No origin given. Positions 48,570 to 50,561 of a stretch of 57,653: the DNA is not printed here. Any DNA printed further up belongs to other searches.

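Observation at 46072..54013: rex-adhE is fused to an hfsABCD-like putative H2-sensing signalling module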

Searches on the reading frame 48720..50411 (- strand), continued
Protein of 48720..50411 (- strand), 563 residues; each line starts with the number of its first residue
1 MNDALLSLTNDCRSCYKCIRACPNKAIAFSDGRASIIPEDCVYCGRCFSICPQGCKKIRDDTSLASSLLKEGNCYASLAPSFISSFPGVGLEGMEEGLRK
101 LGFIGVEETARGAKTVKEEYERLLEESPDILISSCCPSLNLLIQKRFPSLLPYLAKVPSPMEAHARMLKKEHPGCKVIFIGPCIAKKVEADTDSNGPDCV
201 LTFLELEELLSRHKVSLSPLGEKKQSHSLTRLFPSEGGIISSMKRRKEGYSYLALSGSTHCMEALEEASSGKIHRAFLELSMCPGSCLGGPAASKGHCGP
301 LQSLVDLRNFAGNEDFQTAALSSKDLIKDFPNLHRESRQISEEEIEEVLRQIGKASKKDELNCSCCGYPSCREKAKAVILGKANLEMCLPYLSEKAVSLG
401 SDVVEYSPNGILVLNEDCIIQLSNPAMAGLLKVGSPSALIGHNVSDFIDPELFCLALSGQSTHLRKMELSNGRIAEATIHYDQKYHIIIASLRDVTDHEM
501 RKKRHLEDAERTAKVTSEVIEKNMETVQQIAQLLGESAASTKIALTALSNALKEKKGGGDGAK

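Call 20: search_protein_families(library=pfam, proteins=[L016:8479-9228:+, L016:14373-15014:+, L016:15100-16665:+, L023:8879-9811:+, L023:12410-13339:+, L023:13323-15197:+, L023:15213-16916:+, L023:16913-17167:+], max_evalue=0.001)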
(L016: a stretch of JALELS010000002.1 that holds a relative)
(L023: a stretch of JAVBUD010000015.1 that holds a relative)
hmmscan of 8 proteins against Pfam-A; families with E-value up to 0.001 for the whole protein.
L016:8479-9228:+ (249 aa): 5 families
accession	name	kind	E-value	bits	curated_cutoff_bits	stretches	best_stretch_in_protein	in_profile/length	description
PF01636.29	APH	-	3.3e-12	47.1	23.2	1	142-209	165-231/239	Phosphotransferase enzyme family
PF01163.29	RIO1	-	7.6e-07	29.4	22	0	128-174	106-152/187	RIO domain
PF19974.5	TCAD9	-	8.4e-05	22.3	40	1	135-184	289-336/429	Ternary complex associated domain 9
PF00069.31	Pkinase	-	0.0002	21.3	31.7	0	112-178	84-150/263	Protein kinase domain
PF07914.17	DUF1679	-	0.00054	19.4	24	1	124-205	249-334/414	Uncharacterized oxidoreductase dhs-27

L016:14373-15014:+ (213 aa): 1 family
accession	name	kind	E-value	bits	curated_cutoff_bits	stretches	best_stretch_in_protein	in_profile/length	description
PF09551.15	Spore_II_R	-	1.7e-46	158.3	25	1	45-169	3-126/128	Stage II sporulation protein R (spore_II_R)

L016:15100-16665:+ (521 aa): 2 families
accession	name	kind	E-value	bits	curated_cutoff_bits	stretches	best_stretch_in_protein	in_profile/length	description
PF00728.28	Glyco_hydro_20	-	1.8e-95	320.7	22.3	1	124-458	1-347/348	Glycosyl hydrolase family 20, catalytic domain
PF02838.20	Glyco_hydro_20b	-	5.9e-16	59.8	26.1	1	5-120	1-123/124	Glycosyl hydrolase family 20, domain 2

L023:8879-9811:+ (310 aa): 2 families
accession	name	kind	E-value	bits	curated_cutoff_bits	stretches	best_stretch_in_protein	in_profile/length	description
PF00126.33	HTH_1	-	1.7e-18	66.8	26.6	1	3-62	1-60/60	Bacterial regulatory helix-turn-helix protein, lysR family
PF03466.25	LysR_substrate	-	4.5e-05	23.4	28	1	120-225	36-131/209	LysR substrate binding domain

L023:12410-13339:+ (309 aa): 1 family
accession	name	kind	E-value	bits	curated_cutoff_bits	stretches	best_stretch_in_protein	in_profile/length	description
PF01257.25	2Fe-2S_thioredx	-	1.1e-45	155.5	24.8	1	156-300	2-145/145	Thioredoxin-like [2Fe-2S] ferredoxin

L023:13323-15197:+ (624 aa): 12 families
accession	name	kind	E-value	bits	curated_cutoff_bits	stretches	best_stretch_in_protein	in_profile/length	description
PF01512.22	Complex1_51K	-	5.2e-46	156.7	31.2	1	188-359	1-149/150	Nuo51 FMN-binding domain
PF10589.14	NADH_4Fe-4S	-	1.6e-33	114.9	23.5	1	470-554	1-85/85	NADH-ubiquinone oxidoreductase-F iron-sulfur binding region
PF00037.32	Fer4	-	1.9e-13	50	21.1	2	602-624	2-24/24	4Fe-4S binding domain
PF12837.12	Fer4_6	-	5.6e-10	39.1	25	2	601-623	2-24/24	4Fe-4S binding domain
PF12838.12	Fer4_7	-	2.1e-08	34.9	27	1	577-622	1-52/52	4Fe-4S dicluster domain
PF13237.11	Fer4_10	-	9.8e-08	32.2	25.5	1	571-619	2-53/53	4Fe-4S dicluster domain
PF13187.11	Fer4_9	-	1.6e-07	31.7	27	1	577-623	1-52/52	4Fe-4S dicluster domain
PF12797.12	Fer4_2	-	1.1e-06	28.6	24.5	1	601-620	3-22/22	4Fe-4S binding domain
PF10531.15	SLBB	-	1.6e-06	28.3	27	1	385-428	4-50/55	SLBB domain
PF14697.11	Fer4_21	-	1.4e-05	25.6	35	1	573-623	3-57/59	4Fe-4S dicluster domain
PF22461.2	SLBB_2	-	6.8e-05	23.3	27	1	382-428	2-49/79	SLBB domain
PF13484.11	Fer4_16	-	0.00084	20.5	30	0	577-609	1-30/66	4Fe-4S double cluster binding domain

L023:15213-16916:+ (567 aa): 13 families
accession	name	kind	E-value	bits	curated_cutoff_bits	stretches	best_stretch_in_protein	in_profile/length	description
PF02906.19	Fe_hyd_lg_C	-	2.4e-88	296.3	22.1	1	225-503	2-245/245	Iron only hydrogenase large subunit, C-terminal domain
PF10588.14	NADH-G_4Fe-4S_3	-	8.1e-18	64.1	27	1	85-124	1-40/40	NADH-ubiquinone oxidoreductase-G iron-sulfur binding region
PF13510.11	Fer2_4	-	5.6e-12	46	22.8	1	9-78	8-81/82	2Fe-2S iron-sulfur cluster binding domain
PF12838.12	Fer4_7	-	2.7e-09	37.8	27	1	147-205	1-52/52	4Fe-4S dicluster domain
PF02256.22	Fe_hyd_SSU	-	6.7e-08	32.9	24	1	516-558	7-53/56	Iron hydrogenase small subunit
PF00037.32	Fer4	-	1.1e-07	31.8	21.1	1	186-206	3-23/24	4Fe-4S binding domain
PF14697.11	Fer4_21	-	8.3e-07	29.5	35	1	144-206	4-57/59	4Fe-4S dicluster domain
PF22117.2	Fer4_Nqo3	-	6.1e-06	26.8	27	1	140-206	3-66/67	NADH-quinone oxidoreductase subunit 3, ferredoxin-like domain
PF13183.11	Fer4_8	-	1.3e-05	26.1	27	1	146-204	3-67/68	4Fe-4S dicluster domain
PF12837.12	Fer4_6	-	2.9e-05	24.2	25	1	188-206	6-24/24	4Fe-4S binding domain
PF13237.11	Fer4_10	-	3.8e-05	24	25.5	1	141-202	2-53/53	4Fe-4S dicluster domain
PF13187.11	Fer4_9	-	0.00023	21.6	27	1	148-206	2-52/52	4Fe-4S dicluster domain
PF13484.11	Fer4_16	-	0.00024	22.2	30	1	190-209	1-20/66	4Fe-4S double cluster binding domain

L023:16913-17167:+ (84 aa): 1 family
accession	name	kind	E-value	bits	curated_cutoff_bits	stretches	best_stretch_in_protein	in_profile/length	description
PF01257.25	2Fe-2S_thioredx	-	0.00034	20.9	24.8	1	5-70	67-137/145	Thioredoxin-like [2Fe-2S] ferredoxin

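Call 24: search_solved_structures(query=window:48720-50411:-, max_evalue=0.001, show_alignments=2)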
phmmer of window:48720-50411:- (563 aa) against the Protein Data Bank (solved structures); distinct sequences matched with E-value up to 0.001: 52.
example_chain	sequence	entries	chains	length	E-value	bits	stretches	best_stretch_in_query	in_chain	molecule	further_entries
8a6t_A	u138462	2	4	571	9e-17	64.3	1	32-224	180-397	Electron bifurcating hydrogenase subunit HydA1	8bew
9gnk_A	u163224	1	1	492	1.6e-12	50.3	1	11-226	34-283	Periplasmic [Fe] hydrogenase large subunit,Periplasmic [Fe] hydrogenase small subunit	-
1hfe_L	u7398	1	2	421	1.7e-12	50.2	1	11-226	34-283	PROTEIN (FE-ONLY HYDROGENASE (E.C.1.18.99.1) (LARGER SUBUNIT))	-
9hpx_A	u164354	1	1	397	2.4e-12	49.7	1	11-226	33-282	Periplasmic [Fe] hydrogenase large subunit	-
1e08_A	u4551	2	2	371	2.4e-12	49.7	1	11-226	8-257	[FE]-HYDROGENASE (LARGE SUBUNIT) | PERIPLASMIC [FE] HYDROGENASE LARGE SUBUNIT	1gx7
8rtg_A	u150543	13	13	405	2.6e-12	49.6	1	11-226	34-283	Periplasmic [Fe] hydrogenase large subunit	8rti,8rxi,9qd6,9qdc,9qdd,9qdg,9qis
6sg2_AAA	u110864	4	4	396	2.7e-12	49.5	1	11-226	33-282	Periplasmic [Fe] hydrogenase large subunit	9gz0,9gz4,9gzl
9r9v_A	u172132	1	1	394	2.8e-12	49.5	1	11-226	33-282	Periplasmic [Fe] hydrogenase large subunit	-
9gbu_A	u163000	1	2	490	2.9e-12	49.5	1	11-226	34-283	Periplasmic [Fe] hydrogenase large subunit,Periplasmic [Fe] hydrogenase small subunit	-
8ru6_B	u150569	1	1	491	3.2e-12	49.3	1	11-226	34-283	Periplasmic [Fe] hydrogenase large subunit,CpI,Periplasmic [Fe] hydrogenase small subunit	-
8ryh_A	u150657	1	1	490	3.3e-12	49.3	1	11-226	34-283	Periplasmic [Fe] hydrogenase large subunit,Periplasmic [Fe] hydrogenase small subunit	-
7p5h_A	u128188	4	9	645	3.8e-12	49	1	35-218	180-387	Fe-hydrogenase, subunit alpha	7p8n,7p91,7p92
9rkm_A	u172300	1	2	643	5.9e-12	48.4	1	6-218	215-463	[FeFe]-hydrogenase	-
30jk_A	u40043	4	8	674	7e-12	48.2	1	6-218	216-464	[FeFe]-hydrogenase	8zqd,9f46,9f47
8rxj_A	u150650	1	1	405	3e-11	46.1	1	11-226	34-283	Periplasmic [Fe] hydrogenase large subunit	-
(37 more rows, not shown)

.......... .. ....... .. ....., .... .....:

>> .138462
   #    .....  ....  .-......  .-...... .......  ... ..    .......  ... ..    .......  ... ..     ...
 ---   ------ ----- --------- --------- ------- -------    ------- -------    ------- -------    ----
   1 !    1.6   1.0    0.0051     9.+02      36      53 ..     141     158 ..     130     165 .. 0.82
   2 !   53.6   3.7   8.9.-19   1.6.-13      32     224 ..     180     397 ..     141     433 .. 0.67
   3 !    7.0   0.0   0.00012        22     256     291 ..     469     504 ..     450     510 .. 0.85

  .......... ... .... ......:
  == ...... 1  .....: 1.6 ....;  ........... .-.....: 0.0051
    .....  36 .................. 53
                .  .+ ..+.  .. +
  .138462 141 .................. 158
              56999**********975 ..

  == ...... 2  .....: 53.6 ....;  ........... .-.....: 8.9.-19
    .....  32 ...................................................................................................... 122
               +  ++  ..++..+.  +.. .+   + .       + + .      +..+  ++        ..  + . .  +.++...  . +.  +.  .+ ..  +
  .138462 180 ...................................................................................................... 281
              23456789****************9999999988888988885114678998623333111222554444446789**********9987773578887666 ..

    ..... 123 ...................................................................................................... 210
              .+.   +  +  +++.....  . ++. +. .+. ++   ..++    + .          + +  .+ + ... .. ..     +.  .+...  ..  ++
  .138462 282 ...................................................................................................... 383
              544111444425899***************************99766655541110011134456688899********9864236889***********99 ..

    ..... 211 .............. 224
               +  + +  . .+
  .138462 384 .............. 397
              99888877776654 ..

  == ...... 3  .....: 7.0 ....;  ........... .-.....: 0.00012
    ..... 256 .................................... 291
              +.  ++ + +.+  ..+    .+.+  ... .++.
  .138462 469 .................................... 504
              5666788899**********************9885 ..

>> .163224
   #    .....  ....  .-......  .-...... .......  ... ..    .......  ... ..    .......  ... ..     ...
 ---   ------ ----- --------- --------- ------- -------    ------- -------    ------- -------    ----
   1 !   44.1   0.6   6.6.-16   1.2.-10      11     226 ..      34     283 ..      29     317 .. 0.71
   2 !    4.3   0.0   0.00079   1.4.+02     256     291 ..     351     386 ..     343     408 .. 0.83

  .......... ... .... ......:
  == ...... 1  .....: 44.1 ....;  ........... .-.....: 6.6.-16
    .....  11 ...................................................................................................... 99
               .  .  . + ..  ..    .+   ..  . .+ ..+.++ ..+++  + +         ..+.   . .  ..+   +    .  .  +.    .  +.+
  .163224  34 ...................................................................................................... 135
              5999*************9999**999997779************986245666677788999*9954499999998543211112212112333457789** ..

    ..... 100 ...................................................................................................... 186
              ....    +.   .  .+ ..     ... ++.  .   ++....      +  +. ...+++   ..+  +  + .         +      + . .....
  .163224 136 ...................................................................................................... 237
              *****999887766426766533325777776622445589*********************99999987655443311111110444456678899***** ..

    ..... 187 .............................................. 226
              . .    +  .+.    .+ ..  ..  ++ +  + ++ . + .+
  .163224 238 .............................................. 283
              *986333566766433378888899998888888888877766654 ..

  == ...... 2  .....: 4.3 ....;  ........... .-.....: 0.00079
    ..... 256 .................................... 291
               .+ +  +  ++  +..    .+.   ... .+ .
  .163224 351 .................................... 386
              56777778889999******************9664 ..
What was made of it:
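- On Group C (M2f) putative sensory [FeFe]-hydrogenase (HydS): The alignment to solved hydrogenases agrees (call 24).
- Checked: The alignment to solved hydrogenases (call 24) places ELSMC opposite EVMAC.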

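Call 49: search_protein_families(library=pfam, alignment_id=A2, max_evalue=0.01)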
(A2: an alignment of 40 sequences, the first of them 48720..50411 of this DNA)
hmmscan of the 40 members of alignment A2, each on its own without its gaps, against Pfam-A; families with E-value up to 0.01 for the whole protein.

A. member 1, window:48720-50411:- (563 aa): 11 families
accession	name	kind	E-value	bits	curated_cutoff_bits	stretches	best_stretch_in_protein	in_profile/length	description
PF02906.19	Fe_hyd_lg_C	-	2.6e-44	152.1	22.1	1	74-291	3-245/245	Iron only hydrogenase large subunit, C-terminal domain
PF04060.18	FeS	-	6.8e-09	35.8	23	1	361-390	4-33/33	Putative Fe-S cluster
PF00037.32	Fer4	-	5.8e-08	32.7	21.1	1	35-55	2-22/24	4Fe-4S binding domain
PF13237.11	Fer4_10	-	5.9e-08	33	25.5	1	10-52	7-53/53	4Fe-4S dicluster domain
PF12838.12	Fer4_7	-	5.3e-07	30.4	27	1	12-55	2-52/52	4Fe-4S dicluster domain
PF25160.1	LdpA_Fe-S-bd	-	1.7e-05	24.9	27.6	1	17-54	8-41/49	LdpA Fe-S cluster-binding domain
PF14697.11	Fer4_21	-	3.6e-05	24.3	35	1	10-55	6-56/59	4Fe-4S dicluster domain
PF13187.11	Fer4_9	-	4.3e-05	23.9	27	1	12-55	2-51/52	4Fe-4S dicluster domain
PF13426.13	PAS_9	-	0.00039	21.1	27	1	408-462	1-58/103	PAS domain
PF12800.12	Fer4_4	-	0.00043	20.8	24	0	10-24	2-16/17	4Fe-4S binding domain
PF12837.12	Fer4_6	-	0.0042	17.4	25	0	10-27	7-24/24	4Fe-4S binding domain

B. families by the number of members that match (of 40 scanned): 24 families
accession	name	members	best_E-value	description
PF02906.19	Fe_hyd_lg_C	40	7.3e-52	Iron only hydrogenase large subunit, C-terminal domain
PF04060.18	FeS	40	1.2e-11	Putative Fe-S cluster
PF13237.11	Fer4_10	40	1.2e-09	4Fe-4S dicluster domain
PF14697.11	Fer4_21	40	1.4e-07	4Fe-4S dicluster domain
PF12838.12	Fer4_7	40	1.5e-07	4Fe-4S dicluster domain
PF00037.32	Fer4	39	1.2e-08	4Fe-4S binding domain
PF13187.11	Fer4_9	39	3.7e-06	4Fe-4S dicluster domain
PF00989.32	PAS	35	7e-09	PAS fold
PF25160.1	LdpA_Fe-S-bd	35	1.6e-05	LdpA Fe-S cluster-binding domain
PF13426.13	PAS_9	32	3.4e-06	PAS domain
PF13188.13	PAS_8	30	1.9e-06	PAS domain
PF12837.12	Fer4_6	24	4.6e-06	4Fe-4S binding domain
PF08448.16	PAS_4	21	1.4e-06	PAS fold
PF12797.12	Fer4_2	19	0.0001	4Fe-4S binding domain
PF13484.11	Fer4_16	13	0.00015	4Fe-4S double cluster binding domain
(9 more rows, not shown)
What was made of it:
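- On Group C (M2f) putative sensory [FeFe]-hydrogenase (HydS): However, 35 of 40 homologues hit PF00989 (call 49).
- Checked: PAS is supported by 35 of 40 homologues hitting PF00989 (call 49).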

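Call 63: predict_structure(alignment_id=A2)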
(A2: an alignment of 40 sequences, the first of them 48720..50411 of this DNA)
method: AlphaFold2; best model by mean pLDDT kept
length: 563 residues; sequences in the alignment: 40
mean_pLDDT: 85.7   pTM: 0.68
mean pLDDT of the five models: 85.7, 84.9, 83.7, 83.7, 83.1
residues with pLDDT >= 90: 276; 70-90: 217; 50-70: 53; < 50: 17
segments of 3 or more residues with pLDDT < 50: 394-399, 557-563
pLDDT, mean of each block of 10 residues (from residue 1): 83 81 87 88 92 92 97 97 92 96 97 96 93 96 95 96 96 97 95 90 97 94 90 96 91 95 96 96 90 83 92 90 89 85 89 76 73 87 72 46 71 87 87 86 89 87 86 89 81 86 76 70 67 63 58 51 36
secondary structure, 60 per line:
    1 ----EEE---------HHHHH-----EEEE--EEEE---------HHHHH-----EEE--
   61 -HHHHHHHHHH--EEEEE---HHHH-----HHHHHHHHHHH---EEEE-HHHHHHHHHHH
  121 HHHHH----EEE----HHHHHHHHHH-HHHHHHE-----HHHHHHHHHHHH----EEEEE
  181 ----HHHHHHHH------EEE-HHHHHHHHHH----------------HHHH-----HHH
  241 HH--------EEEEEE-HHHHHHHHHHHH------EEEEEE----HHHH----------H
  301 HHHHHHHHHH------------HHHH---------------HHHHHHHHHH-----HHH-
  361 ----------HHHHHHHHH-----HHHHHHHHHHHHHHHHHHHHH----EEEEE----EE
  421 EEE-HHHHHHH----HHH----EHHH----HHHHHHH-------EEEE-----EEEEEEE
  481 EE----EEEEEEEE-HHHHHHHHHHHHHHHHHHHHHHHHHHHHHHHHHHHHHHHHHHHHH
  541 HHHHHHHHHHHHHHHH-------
elements in order: E5-7 H17-21 E27-30 E33-36 H46-50 E56-58 H62-71 E74-78 H82-85 H91-101 E105-108 H110-125 E130-132 H137-146 H148-153 H160-171 E176-180 H185-192 E199-201 H203-212 H229-232 H238-242 E251-256 H258-269 E276-281 H286-289 H300-310 H323-326 H342-351 H371-379 H385-405 E410-414 E419-423 H425-431 H451-457 E465-468 E474-482 E487-494 H496-556
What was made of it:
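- On Group C (M2f) putative sensory [FeFe]-hydrogenase (HydS): The AF2 model shows five strands with helices at residues 410-494 (call 63).
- Checked: It is also supported by a five-strand alpha/beta module at residues 410-494 in the AlphaFold model, mean pLDDT 85.7 (call 63).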

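Call 67: search_dna_similar(query=window:48720-50411:-, collection=plasmids, mode=protein, max_rows=15)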
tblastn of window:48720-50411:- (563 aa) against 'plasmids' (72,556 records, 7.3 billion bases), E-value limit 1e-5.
Records with a match: 15; places in all: 24; records where one place covers at least 80% of the query: 3.
Best place of each record, by identity: <60% 15.
By first word of the organism name: Cetobacterium 3; Subdoligranulum 2; Parabacteroides 2; Ruminococcus 1; Monoglobus 1; Acetoanaerobium 1; Phocaeicola 1; Bacteroides 1; Butyrivibrio 1; Collinsella 1; and 1 more.
By predicted mobility (MOB-suite, as given by PLSDB): non-mobilizable 14; mobilizable 1.
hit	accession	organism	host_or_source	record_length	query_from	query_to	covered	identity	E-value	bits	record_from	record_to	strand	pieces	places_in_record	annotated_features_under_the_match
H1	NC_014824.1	Ruminococcus albus 7 = DSM 20455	-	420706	10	555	97%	41.6%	2e-132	433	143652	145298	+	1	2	[Fe-Fe] hydrogenase large subunit C-terminal domain-containing protein | SpoIIE family protein phosphatase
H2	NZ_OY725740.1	Monoglobus pectinilyticus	-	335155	11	554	97%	41.0%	7e-134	437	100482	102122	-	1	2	[Fe-Fe] hydrogenase large subunit C-terminal domain-containing protein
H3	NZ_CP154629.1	Acetoanaerobium noterae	cell culture,Sludge of a digestion ...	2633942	11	548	96%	36.1%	7e-91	313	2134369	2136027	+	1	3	none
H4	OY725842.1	Subdoligranulum variabile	-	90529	6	388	68%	28.4%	5e-25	117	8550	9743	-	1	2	record has no annotation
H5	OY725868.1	Subdoligranulum variabile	-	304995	18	310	52%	32.4%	1e-32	141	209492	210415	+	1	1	record has no annotation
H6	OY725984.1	Phocaeicola massiliensis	-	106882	18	296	50%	32.7%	7e-31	135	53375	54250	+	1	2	record has no annotation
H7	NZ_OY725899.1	Bacteroides finegoldii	-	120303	18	293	49%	32.3%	2e-30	134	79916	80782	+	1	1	4Fe-4S dicluster domain-containing protein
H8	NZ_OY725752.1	Parabacteroides distasonis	-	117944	12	291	50%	30.1%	3e-26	121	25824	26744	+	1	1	monomeric [FeFe] hydrogenase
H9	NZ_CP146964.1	Butyrivibrio fibrisolvens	Bovinae,Bovine rumen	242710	3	290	51%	28.3%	5e-32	139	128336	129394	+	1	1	4Fe-4S dicluster domain-containing protein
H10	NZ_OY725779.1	Parabacteroides distasonis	-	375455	6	293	51%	27.2%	3e-14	84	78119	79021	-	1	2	[Fe-Fe] hydrogenase large subunit C-terminal domain-containing protein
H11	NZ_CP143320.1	Cetobacterium somerae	intestine of Yellow Catfish,pure culture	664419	10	293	50%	23.8%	2e-12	78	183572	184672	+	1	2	[FeFe] hydrogenase, group A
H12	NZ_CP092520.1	Cetobacterium somerae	Danio rerio,tissue sample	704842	6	245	43%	27.3%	1e-11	76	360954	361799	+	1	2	[FeFe] hydrogenase, group A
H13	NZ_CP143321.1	Cetobacterium somerae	intestine of Yellow Catfish,pure culture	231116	41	290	44%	24.2%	1e-7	62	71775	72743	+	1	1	NADH-dependent [FeFe] hydrogenase, group A6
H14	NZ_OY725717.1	Collinsella aerofaciens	-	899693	5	245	43%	25.0%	1e-11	76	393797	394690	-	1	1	[FeFe] hydrogenase, group A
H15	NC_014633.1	Ilyobacter polytropus DSM 2926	marine mud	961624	9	218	37%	27.6%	1e-7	62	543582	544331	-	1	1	[Fe-Fe] hydrogenase large subunit C-terminal domain-containing protein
